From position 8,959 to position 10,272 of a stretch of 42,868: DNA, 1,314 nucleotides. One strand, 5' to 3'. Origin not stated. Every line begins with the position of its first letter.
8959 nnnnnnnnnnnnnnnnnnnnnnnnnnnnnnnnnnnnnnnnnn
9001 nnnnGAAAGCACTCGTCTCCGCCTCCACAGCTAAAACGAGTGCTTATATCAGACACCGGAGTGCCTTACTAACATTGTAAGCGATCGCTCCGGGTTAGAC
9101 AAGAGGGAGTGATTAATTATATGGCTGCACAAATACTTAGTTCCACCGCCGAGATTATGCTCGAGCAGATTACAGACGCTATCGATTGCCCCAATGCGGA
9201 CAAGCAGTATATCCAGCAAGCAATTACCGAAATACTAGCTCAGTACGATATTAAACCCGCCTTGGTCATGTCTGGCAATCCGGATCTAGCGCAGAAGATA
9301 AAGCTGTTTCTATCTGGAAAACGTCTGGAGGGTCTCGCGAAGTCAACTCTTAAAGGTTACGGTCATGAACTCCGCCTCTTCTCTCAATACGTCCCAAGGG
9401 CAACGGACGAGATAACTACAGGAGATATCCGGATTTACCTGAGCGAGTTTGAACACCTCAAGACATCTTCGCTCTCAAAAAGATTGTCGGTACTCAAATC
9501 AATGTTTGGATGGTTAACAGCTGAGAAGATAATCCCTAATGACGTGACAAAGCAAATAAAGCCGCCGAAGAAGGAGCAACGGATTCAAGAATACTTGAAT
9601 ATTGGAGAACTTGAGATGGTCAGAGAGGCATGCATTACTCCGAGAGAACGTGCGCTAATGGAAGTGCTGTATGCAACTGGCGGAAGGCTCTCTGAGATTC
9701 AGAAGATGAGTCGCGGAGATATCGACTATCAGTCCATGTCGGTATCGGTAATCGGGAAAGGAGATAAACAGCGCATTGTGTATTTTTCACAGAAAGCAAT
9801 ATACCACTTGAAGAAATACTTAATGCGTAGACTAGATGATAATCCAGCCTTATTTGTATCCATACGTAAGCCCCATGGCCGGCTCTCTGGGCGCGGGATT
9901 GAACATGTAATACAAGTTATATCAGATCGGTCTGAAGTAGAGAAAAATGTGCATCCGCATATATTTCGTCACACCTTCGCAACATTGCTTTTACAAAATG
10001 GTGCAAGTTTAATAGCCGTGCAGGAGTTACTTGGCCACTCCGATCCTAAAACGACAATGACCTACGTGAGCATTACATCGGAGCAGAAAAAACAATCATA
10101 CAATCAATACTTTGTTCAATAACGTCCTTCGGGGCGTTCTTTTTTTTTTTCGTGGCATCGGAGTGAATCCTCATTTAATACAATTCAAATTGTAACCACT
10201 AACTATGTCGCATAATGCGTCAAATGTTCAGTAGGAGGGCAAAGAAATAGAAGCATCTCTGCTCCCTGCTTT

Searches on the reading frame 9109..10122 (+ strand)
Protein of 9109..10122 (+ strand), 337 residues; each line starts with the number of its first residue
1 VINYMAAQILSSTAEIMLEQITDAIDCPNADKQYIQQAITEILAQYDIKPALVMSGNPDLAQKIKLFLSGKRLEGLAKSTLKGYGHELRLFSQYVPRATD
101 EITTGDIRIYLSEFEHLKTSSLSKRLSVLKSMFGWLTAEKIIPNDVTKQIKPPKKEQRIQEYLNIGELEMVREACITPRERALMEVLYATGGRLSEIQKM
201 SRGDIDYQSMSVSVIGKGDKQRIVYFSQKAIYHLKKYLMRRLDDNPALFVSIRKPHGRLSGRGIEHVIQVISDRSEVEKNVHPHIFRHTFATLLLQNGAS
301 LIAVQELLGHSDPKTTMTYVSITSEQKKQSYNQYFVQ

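Call 92: search_protein_families(library=phrogs, proteins=[window:9109-10122:+], max_evalue=0.00001)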
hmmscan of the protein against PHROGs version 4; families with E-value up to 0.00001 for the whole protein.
window:9109-10122:+ (337 aa): 4 families
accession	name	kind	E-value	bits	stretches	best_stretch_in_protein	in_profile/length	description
phrog_1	-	integration and excision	1.5e-54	187.3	1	59-332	165-445/611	integrase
phrog_216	-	integration and excision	6.8e-37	128.2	1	124-331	17-233/301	integrase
phrog_7685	-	integration and excision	1.6e-11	45.2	1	218-330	125-231/240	integrase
phrog_7269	-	integration and excision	1.6e-10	41.7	1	276-326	23-73/89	integrase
